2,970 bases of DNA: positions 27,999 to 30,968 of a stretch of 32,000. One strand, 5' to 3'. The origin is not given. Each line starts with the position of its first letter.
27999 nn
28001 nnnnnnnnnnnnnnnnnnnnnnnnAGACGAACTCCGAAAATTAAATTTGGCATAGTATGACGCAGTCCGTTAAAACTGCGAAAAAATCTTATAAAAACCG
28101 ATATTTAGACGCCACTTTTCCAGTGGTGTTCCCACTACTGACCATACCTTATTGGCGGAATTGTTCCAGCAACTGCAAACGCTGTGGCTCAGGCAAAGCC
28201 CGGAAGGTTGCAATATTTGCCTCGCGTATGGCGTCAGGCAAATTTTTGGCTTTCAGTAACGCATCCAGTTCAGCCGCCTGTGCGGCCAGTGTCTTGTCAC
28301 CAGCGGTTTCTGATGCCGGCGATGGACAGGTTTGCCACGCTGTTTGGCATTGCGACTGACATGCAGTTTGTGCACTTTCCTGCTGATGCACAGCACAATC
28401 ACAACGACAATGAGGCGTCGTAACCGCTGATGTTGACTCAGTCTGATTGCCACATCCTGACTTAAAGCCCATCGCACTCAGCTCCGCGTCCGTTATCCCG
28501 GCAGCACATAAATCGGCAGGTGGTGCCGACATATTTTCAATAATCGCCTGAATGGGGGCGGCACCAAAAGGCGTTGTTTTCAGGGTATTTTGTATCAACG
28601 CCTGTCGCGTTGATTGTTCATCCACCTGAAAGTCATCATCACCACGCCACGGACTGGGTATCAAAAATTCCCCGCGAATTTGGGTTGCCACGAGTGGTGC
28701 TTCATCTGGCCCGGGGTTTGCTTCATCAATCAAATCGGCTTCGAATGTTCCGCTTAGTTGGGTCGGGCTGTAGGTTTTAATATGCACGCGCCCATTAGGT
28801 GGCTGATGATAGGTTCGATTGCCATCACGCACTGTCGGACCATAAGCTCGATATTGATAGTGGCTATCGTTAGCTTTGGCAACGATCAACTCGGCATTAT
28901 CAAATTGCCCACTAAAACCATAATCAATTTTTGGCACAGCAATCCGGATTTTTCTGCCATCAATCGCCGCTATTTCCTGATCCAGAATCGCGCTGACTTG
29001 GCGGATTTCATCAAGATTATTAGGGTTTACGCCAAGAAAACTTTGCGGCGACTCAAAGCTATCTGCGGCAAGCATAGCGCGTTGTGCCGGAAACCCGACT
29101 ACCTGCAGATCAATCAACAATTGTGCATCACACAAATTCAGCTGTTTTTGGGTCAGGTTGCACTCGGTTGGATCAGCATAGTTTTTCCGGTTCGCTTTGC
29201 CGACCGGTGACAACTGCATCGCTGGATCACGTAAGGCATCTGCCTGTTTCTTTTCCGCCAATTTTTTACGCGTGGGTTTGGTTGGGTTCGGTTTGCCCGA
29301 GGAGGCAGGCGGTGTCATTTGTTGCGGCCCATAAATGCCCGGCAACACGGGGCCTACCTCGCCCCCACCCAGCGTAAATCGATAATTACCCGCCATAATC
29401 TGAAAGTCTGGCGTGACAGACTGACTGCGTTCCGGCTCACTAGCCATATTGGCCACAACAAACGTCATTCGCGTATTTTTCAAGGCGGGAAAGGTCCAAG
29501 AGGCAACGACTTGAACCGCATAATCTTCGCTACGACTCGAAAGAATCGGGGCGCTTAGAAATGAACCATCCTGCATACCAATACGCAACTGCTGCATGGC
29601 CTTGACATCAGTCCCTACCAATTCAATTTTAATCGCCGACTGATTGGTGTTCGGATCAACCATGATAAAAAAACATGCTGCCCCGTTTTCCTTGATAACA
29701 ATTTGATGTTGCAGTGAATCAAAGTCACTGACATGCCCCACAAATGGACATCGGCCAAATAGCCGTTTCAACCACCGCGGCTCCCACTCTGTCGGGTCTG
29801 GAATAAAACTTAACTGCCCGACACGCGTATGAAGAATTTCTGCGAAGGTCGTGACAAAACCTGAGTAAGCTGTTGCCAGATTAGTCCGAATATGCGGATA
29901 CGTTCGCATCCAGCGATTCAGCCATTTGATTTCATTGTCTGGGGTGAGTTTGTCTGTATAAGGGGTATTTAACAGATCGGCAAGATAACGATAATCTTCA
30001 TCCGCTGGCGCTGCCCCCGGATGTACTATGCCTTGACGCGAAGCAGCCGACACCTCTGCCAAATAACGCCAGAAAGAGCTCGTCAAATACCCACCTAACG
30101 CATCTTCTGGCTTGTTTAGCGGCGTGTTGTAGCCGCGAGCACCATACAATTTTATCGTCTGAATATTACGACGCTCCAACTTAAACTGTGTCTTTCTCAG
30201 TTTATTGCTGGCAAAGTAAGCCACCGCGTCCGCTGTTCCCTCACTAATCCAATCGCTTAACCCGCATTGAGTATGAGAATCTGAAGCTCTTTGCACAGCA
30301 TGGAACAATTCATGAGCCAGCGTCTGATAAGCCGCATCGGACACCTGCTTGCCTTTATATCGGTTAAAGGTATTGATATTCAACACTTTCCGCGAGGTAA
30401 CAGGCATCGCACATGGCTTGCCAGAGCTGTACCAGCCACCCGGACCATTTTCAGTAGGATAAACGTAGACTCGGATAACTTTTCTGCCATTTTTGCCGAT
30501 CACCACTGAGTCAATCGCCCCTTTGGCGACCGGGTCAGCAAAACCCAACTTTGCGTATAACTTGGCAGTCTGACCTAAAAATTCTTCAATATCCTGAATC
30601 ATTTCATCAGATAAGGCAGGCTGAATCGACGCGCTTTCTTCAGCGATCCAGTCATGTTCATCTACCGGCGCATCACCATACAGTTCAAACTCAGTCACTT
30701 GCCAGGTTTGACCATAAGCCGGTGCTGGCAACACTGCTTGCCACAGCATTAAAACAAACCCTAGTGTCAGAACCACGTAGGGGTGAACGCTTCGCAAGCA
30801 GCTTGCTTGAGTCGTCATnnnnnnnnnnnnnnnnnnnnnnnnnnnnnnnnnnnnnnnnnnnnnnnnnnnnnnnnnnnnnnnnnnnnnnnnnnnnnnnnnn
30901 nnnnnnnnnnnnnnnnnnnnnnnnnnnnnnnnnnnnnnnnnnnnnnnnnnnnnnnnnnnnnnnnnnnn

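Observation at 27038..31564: Uncharacterised three-gene cluster of secreted proteins centred on an 889-aa HExxH protein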

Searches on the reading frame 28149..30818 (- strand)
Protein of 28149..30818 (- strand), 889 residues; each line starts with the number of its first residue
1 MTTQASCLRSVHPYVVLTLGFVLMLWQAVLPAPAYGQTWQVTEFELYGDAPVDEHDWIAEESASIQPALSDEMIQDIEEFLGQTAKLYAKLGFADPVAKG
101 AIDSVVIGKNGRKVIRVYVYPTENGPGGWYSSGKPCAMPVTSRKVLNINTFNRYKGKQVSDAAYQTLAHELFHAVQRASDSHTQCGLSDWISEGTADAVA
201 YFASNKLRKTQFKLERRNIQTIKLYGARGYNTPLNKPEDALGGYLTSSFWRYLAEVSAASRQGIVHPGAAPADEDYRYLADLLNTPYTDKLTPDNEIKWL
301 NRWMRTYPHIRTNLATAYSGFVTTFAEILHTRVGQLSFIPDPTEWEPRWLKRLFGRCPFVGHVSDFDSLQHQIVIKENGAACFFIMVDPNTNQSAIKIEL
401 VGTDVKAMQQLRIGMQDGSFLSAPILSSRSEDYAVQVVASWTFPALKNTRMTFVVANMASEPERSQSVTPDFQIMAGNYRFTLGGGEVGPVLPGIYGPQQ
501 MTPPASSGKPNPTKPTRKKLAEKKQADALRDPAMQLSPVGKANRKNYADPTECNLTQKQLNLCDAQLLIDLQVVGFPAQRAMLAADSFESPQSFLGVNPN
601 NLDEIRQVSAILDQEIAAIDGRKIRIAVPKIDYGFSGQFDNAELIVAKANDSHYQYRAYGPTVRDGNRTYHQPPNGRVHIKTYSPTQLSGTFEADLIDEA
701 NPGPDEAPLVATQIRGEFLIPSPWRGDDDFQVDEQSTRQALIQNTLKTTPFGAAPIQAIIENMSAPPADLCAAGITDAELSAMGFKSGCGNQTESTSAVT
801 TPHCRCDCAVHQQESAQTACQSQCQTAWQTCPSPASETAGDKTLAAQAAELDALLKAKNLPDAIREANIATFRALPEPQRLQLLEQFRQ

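Call 6: search_protein_families(library=pfam, proteins=[window:28149-30818:-], max_evalue=1)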
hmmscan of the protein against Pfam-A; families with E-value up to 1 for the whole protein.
window:28149-30818:- (889 aa): 2 families
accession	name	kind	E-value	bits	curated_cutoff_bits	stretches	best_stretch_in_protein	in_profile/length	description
PF18958.6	DUF5700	-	0.066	13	25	1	144-218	115-194/283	Putative zinc dependent peptidase (DUF5700)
PF13699.11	eCIS_core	-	0.11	13.2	22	1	152-178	50-76/79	eCIS core domain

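Call 7: search_protein_families(library=ncbifam, proteins=[window:28149-30818:-], max_evalue=1)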
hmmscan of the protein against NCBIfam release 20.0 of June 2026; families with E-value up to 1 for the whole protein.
window:28149-30818:- (889 aa): 2 families
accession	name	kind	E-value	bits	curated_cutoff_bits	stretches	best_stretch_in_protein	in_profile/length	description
NF045524.1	MXAN_6640_HExxH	subfamily_domain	4.7e-09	36.4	140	1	72-259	23-196/290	MXAN_6640 family putative metalloprotease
NF033876.2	flagella_HExxH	equivalog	0.00011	21.8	205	1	162-199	128-163/384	flagellinolysin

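Call 10: find_homologous_proteins(query=window:28149-30818:-)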
Query window:28149-30818:- (889 aa): 73 proteins with E <= 0.001 among 8000 candidates.
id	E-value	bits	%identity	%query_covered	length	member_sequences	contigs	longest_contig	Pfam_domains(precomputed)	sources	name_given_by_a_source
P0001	0.0e+0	2009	100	97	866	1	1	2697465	-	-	-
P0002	1.1e-294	998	51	99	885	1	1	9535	-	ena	-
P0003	1.1e-288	978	52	96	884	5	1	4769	-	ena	-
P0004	1.3e-208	713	40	98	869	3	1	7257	-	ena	-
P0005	2.9e-195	669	39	97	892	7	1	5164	-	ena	-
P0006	8.1e-177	608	36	98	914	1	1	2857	-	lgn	-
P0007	2.1e-168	580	36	96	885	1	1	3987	-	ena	-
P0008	4.8e-165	569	36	96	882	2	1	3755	-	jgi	-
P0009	2.0e-162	560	35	98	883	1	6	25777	-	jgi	-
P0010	1.1e-161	558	36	98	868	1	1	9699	-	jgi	jgi:hypothetical protein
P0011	1.3e-161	558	36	98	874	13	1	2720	-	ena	-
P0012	1.9e-160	554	36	98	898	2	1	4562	-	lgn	-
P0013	1.1e-159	551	34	98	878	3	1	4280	-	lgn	-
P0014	6.9e-159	549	35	97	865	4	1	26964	-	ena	-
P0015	4.7e-158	546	36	96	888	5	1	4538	-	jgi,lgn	jgi:hypothetical protein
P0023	8.3e-106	373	30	96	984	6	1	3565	-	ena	-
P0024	1.1e-79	287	29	98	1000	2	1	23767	-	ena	-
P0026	2.3e-68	249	27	99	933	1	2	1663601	-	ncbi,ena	-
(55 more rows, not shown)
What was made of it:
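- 28149..30818 (-): Gene 2 (889 aa): exported multi-domain gluzincin-type zinc metallopeptidase from a family with no Pfam or NCBIfam model. 73 homologues by word search (call 10).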

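Call 11: find_encoding_contigs(protein=P0002, flank=6000, max_places=3)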
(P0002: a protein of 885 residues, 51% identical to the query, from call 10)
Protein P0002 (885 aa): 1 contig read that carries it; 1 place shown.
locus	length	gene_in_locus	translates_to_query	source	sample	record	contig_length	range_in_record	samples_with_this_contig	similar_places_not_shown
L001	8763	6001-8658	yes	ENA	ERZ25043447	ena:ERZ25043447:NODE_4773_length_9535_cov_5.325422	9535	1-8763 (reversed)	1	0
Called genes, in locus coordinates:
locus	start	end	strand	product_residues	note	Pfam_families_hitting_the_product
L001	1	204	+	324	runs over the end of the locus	?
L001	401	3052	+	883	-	PF13191:AAA_16, PF13401:AAA_22 (faint), PF13424:TPR_12 (faint), PF00196:GerE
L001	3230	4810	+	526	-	PF01471:PG_binding_1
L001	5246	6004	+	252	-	-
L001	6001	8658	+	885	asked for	-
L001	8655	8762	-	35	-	?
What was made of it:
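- In L001 a PG_binding_1 protein lies just upstream of the pair (call 11).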

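Call 12: find_encoding_contigs(protein=P0014, flank=6000, max_places=3)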
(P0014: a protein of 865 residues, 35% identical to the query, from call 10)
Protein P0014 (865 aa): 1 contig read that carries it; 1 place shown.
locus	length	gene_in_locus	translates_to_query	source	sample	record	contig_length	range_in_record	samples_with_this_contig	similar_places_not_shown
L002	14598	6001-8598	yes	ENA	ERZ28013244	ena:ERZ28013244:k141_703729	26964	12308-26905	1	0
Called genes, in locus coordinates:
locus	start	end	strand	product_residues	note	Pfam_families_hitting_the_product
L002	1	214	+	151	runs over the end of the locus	PF02639:DUF188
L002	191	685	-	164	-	-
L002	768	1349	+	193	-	PF00578:AhpC-TSA, PF08534:Redoxin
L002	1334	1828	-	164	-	-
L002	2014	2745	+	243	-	PF06468:Spond_N (weak)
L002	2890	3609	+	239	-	PF00072:Response_reg, PF00486:Trans_reg_C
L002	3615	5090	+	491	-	PF00672:HAMP (weak), PF00512:HisKA, PF02518:HATPase_c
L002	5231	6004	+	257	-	-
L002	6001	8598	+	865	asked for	-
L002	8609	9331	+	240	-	PF00378:ECH_1, PF16113:ECH_2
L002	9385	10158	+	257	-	PF05099:TerB, PF00226:DnaJ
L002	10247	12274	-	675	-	PF02129:Peptidase_S15, PF12146:Hydrolase_4 (weak), PF20434:BD-FAE, PF00326:Peptidase_S9, PF00561:Abhydrolase_1, PF01738:DLH, PF12697:Abhydrolase_6, PF07859:Abhydrolase_3 (weak), +2 more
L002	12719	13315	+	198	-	-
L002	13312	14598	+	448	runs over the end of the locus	?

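Call 13: find_encoding_contigs(protein=P0026, flank=6000, max_places=3)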
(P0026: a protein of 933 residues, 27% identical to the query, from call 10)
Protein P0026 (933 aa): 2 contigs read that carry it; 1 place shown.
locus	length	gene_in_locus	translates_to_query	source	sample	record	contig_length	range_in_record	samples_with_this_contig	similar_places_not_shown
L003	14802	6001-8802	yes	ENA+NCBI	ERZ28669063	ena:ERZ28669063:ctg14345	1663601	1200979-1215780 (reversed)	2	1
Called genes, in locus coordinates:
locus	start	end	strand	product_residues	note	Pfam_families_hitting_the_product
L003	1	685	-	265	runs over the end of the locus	PF03618:Kinase-PPPase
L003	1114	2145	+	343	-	PF01208:URO-D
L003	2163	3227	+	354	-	PF00762:Ferrochelatase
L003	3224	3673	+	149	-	PF03653:UPF0093, PF05425:CopD (weak)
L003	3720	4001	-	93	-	PF05016:ParE_toxin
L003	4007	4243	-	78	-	PF01402:RHH_1 (weak)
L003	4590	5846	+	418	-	PF07498:Rho_N, PF07497:Rho_RNA_bind, PF00006:ATP-synt_ab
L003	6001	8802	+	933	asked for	-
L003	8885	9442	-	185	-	PF01810:LysE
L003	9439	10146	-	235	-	PF02353:CMAS, PF13489:Methyltransf_23, PF01209:Ubie_methyltran, PF13847:Methyltransf_31, PF08241:Methyltransf_11, PF08242:Methyltransf_12, PF13649:Methyltransf_25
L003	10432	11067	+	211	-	PF08238:Sel1 (faint)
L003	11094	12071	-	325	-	PF08240:ADH_N, PF00107:ADH_zinc_N, PF13602:ADH_zinc_N_2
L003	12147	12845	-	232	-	PF01738:DLH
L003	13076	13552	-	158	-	PF02870:Methyltransf_1N, PF01035:DNA_binding_1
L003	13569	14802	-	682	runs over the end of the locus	PF03190:Thioredox_DsbH, PF13899:Thioredoxin_7 (weak)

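Call 19: find_related_loci(query=A2, collection=genome_contigs, flank=6000)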
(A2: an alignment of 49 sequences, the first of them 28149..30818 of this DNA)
Query A2 (889 aa) in genome_contigs; peptide patterns used: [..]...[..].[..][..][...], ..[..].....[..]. (x = any residue, [..] = any of these).
449 stretches matched a pattern; 76 encode a relative of the query (tblastn E <= 1e-3); 75 distinct loci.
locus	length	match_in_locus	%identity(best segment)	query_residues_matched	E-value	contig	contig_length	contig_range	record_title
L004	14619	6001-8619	43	21-887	0e+0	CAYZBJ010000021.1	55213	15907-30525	MAG TPA_asm: uncultured Burkholderiaceae bacterium isolate SRP344714_co1_4 genome assembly, contig: NODE_1281_length_552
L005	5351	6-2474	35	69-884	3e-147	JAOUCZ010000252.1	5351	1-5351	MAG: Lysobacterales bacterium isolate 24_Oct_SF_Bin7 24_Oct_SF_Bin7_scaffold_928_c1, whole genome shotgun sequence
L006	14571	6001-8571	44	30-888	0e+0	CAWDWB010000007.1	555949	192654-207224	MAG: uncultured Acidobacteriota bacterium isolate MFD05684.bin.3.152 genome assembly, contig: contig_54326, whole genome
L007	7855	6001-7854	34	10-636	2e-101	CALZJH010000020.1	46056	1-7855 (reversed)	MAG: uncultured Woeseiaceae bacterium isolate FO_M_Gamma_098.1 genome assembly, contig: scaffold_656, whole genome shotg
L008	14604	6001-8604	25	22-888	1e-72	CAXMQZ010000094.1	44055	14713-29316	MAG: uncultured Polyangiaceae bacterium isolate 10C-St20-MC-01_bin.6.orig genome assembly, contig: k141_3611361, whole g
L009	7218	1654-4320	27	39-887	7e-73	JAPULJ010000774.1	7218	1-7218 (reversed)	MAG: Alphaproteobacteria bacterium isolate KW1-S21_141 KW1-S21_141_cg774, whole genome shotgun sequence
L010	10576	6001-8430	27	21-848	2e-57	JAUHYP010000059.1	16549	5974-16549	MAG: Gammaproteobacteria bacterium isolate 3_bin.7 NODE_4150_length_16549_cov_50.588601, whole genome shotgun sequence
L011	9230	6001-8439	27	34-882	1e-54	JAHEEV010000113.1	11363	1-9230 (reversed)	MAG: Halieaceae bacterium isolate Ww294 NODE_13512_length_11363_cov_15.137609, whole genome shotgun sequence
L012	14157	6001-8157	27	72-831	1e-53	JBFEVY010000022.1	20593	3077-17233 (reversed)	MAG: Spongiibacteraceae bacterium isolate Mix_mud08.2021.06.44 k141_2016857_length_20593_cov_8.0000, whole genome shotgu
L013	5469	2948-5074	27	21-733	9e-53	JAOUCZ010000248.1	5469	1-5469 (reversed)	MAG: Lysobacterales bacterium isolate 24_Oct_SF_Bin7 24_Oct_SF_Bin7_scaffold_4914_c1, whole genome shotgun sequence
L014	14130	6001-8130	27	33-750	2e-50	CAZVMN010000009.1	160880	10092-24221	MAG TPA_asm: uncultured Oceanococcus sp. isolate binchicken_co237_92 genome assembly, contig: NODE_92_length_160880_cov_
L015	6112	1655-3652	28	54-731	9e-46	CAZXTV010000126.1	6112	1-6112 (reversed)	MAG TPA_asm: uncultured Arenimonas sp. isolate SRP319275_co1_45 genome assembly, contig: NODE_18257_length_6112_cov_6.59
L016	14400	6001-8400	23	20-832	5e-43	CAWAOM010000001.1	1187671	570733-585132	MAG: uncultured Gammaproteobacteria bacterium isolate MFD03804.bin.1.24 genome assembly, contig: contig_27641, whole gen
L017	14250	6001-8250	24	69-831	1e-39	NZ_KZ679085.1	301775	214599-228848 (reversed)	Arenimonas caeni strain z29 scaffold2, whole genome shotgun sequence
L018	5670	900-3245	24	21-813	4e-39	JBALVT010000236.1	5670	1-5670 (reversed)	MAG: Halioglobus sp. isolate 5NakV-15 NODE_236_length_5670_cov_3.576971, whole genome shotgun sequence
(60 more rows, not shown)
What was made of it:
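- Multiple paralogues per genome (L004 tandem pair; four copies in one alphaproteobacterial MAG; call 19) fit nutritional secreted proteases.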

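Call 27: search_solved_structures(query=A2, max_evalue=1, show_alignments=2)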
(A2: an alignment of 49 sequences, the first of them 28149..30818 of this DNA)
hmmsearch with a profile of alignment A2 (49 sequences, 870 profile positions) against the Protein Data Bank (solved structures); distinct sequences matched with E-value up to 1: 0.

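Call 43: predict_structure(alignment_id=A2)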
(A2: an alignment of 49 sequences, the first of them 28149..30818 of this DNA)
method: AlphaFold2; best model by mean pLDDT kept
length: 889 residues; sequences in the alignment: 49
mean_pLDDT: 87.3   pTM: 0.82
mean pLDDT of the five models: 87.3, 86.0, 84.8, 84.3, 84.2
residues with pLDDT >= 90: 571; 70-90: 210; 50-70: 49; < 50: 59
segments of 3 or more residues with pLDDT < 50: 1-11, 486-488, 493-508, 583-596, 795-800, 835-840
pLDDT, mean of each block of 10 residues (from residue 1): 42 67 74 67 97 94 89 96 98 97 96 97 92 94 95 77 96 98 94 98 97 92 94 94 95 97 91 97 96 97 94 94 95 88 92 96 95 98 95 92 96 93 93 87 91 97 98 96 62 41 46 76 85 87 90 88 93 75 44 51 82 90 96 97 96 95 94 97 98 97 95 96 94 88 82 84 83 84 87 52 77 87 84 53 84 95 95 93 84
secondary structure, 60 per line:
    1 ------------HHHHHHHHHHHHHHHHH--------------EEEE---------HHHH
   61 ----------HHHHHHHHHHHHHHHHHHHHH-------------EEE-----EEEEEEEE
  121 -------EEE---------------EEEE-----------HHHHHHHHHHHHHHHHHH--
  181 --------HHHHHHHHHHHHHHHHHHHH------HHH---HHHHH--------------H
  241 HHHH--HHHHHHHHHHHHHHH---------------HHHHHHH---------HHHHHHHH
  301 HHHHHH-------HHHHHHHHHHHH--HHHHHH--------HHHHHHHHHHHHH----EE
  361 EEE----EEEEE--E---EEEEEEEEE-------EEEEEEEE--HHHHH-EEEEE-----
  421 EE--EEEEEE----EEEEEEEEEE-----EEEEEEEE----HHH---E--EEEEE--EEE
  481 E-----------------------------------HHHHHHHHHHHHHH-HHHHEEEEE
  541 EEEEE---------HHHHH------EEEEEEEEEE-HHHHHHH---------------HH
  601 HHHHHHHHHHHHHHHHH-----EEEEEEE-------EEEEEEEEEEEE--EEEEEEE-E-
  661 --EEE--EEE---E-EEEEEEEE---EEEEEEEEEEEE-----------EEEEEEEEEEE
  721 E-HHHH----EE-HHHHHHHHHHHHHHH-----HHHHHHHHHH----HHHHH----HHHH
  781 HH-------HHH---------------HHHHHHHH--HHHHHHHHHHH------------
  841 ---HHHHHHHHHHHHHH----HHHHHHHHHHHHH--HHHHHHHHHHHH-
elements in order (helices of 4 or more, strands of 3 or more residues): H13-29 E44-47 H57-60 H71-91 E105-107 E113-120 E128-130 E146-149 H161-178 H189-208 H221-225 H240-244 H247-261 H277-283 H293-306 H314-325 H328-333 H342-354 E359-363 E368-372 E379-387 E395-402 H405-409 E411-415 E425-430 E435-444 E450-457 E471-475 E478-481 H517-530 H532-535 E536-545 H555-559 E566-575 H577-583 H599-617 E623-629 E637-648 E651-657 E663-665 E668-670 E676-683 E687-698 E710-721 H723-726 H734-748 H754-763 H768-772 H777-782 H808-815 H818-828 H844-857 H862-874 H877-888
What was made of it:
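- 28149..30818 (-): AF2 pLDDT 87.3, pTM 0.82 (call 43).
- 29376..29753 (-): Gene 2 first beta-sandwich domain (aa 356-481). Model strands span 359-481 with pLDDT above 90 (call 43).
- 29271..29375 (-): Disordered Pro/Lys-rich linker (aa 482-516). pLDDT below 50 for 486-488 and 493-508 (call 43).
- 28620..29270 (-): Gene 2 second alpha/beta plus beta-rich domain (aa 517-733), with conserved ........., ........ and ISGxF motifs. Model (call 43).
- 28326..28409 (-): Invariant six-cysteine motif C-x-C-x-C-x11-C-x3-C-x6-C (aa 804-831). It forms the C-terminal end of many family members. Modelled as a helix pair, 808-815 and 818-828 (call 43).
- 28152..28325 (-): C-terminal three-helix tail (aa 832-889), present only in part of the family. 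Model helices 844-888 (call 43).
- Checked: The Pro/Lys linker lies within aa 482-516 and is modelled as disordered (call 43).
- HExxH and E193 lie on consecutive helices of a confident model, pLDDT 87.3 and pTM 0.82 (call 43). About 530 of 889 residues are non-catalytic domains of unknown specificity (call 43).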

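Call 47: fold_search(model_id=the predicted structure, library=pdb)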
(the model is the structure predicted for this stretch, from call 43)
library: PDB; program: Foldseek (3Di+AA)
matches with E <= 10: 731; with E <= 0.001: 2
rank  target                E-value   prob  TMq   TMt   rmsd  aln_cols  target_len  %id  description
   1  7bb8_A                5.0e-05  1.00  0.18  0.38   7.1       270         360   15  Crystal structure of Lugdulysin, a Staphylococcus lugdunensis M30 zinc metallopeptidase (released 2022-07-13)
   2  7bb9                  5.2e-04  1.00  0.21  0.42   6.9       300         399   15  Crystal structure of Lugdulysin E242Q Y315F mutant (released 2022-07-13)
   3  4dzg                  6.4e-03  1.00  0.09  0.55   6.0       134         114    8  Crystal structure of Aeromonas hydrophila PliG, a periplasmic lysozyme inhibitor of g-type lysozyme (released 2012-06-13)
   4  4ger_A                7.8e-03  0.99  0.18  0.40   7.9       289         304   11  Crystal structure of Gentlyase, the neutral metalloprotease of Paenibacillus polymyxa (released 2013-01-02)
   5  6s00_A                2.4e-02  0.20  0.09  0.14  17.2       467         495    9  Crystal structure of an inverting family GH156 exosialidase from uncultured bacterium pG7 in complex with N-acetylneur (released 2019-11-06)
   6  4dy5_A                2.5e-02  0.97  0.08  0.50   9.9       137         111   11  Crystal structure of Salmonella Typhimurium PliG, a periplasmic lysozyme inhibitor of g-type lysozyme (released 2012-06-13)
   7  1tox_B                2.6e-02  0.09  0.07  0.10  22.8       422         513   10  DIPHTHERIA TOXIN DIMER COMPLEXED WITH NAD (released 1996-06-10)
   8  7pxq                  3.0e-02  0.21  0.10  0.10  20.8       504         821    8  GH115 alpha-1,2-glucuronidase D303A (released 2022-01-19)
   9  4dy5_C                3.5e-02  0.95  0.08  0.50   9.9       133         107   12  Crystal structure of Salmonella Typhimurium PliG, a periplasmic lysozyme inhibitor of g-type lysozyme (released 2012-06-13)
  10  3am2                  3.9e-02  0.87  0.08  0.22  12.8       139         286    4  Clostridium perfringens enterotoxin (released 2011-04-13)
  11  4dxz                  4.1e-02  0.89  0.08  0.46  10.0       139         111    9  crystal structure of a PliG-Ec mutant, a periplasmic lysozyme inhibitor of g-type lysozyme from Escherichia coli (released 2012-06-20)
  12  4zlt_B                4.1e-02  0.11  0.08  0.15  23.1       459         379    7  Crystal structure of viral chemokine binding protein R17 in complex with CCL3 (released 2015-11-18)
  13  4dy5_B                4.3e-02  0.96  0.08  0.52   9.9       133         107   10  Crystal structure of Salmonella Typhimurium PliG, a periplasmic lysozyme inhibitor of g-type lysozyme (released 2012-06-13)
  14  5b2g_D                4.9e-02  0.89  0.08  0.45  12.5       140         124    5  Crystal structure of human claudin-4 in complex with C-terminal fragment of Clostridium perfringens enterotoxin (released 2016-10-05)
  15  4c90_A                5.4e-02  0.15  0.09  0.10  20.6       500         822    6  Evidence that GH115 alpha-glucuronidase activity is dependent on conformational flexibility (released 2013-11-13)
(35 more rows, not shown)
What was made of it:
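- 29754..30710 (-): Gene 2 catalytic domain (aa 37-355): beta-sheet subdomain plus helical subdomain. Foldseek hits: lugdulysin M30 at E 5e-5 and 5e-4; M4 enzymes Gentlyase, thermolysin and vibriolysin at probability 0.75-0.99 (call 47).
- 30087..30089 (-): Y244, candidate transition-state-stabilising tyrosine in the Y-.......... motif. The mutated residues in the lugdulysin entry E242Q/Y315F are 73 apart (call 47).
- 29376..29753 (-): Beta-sandwich fold hits are PliG, C-CPE and the ColG collagen-binding domain, at E 0.006-0.1 (call 47).
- Closest known: Lugdulysin / hyicolysin. Same: Best structural match to the gene 2 catalytic domain: E 5e-5 and 5e-4, probability 1.00, 270-300 aligned columns (call 47).
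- Closest known: Thermolysin-like proteases. Same: Gluzincin fold hits at probability 0.75-0.99 (call 47).
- Best PDB fold hits are M30 lugdulysin (E 5e-5) and M4 thermolysin-type enzymes (call 47). Fold matches have low TM-scores, 0.38-0.46 relative to the target (call 47). Beta-sandwich hits include PliG, a lysozyme inhibitor, and toxin or collagen-binding modules (call 47).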
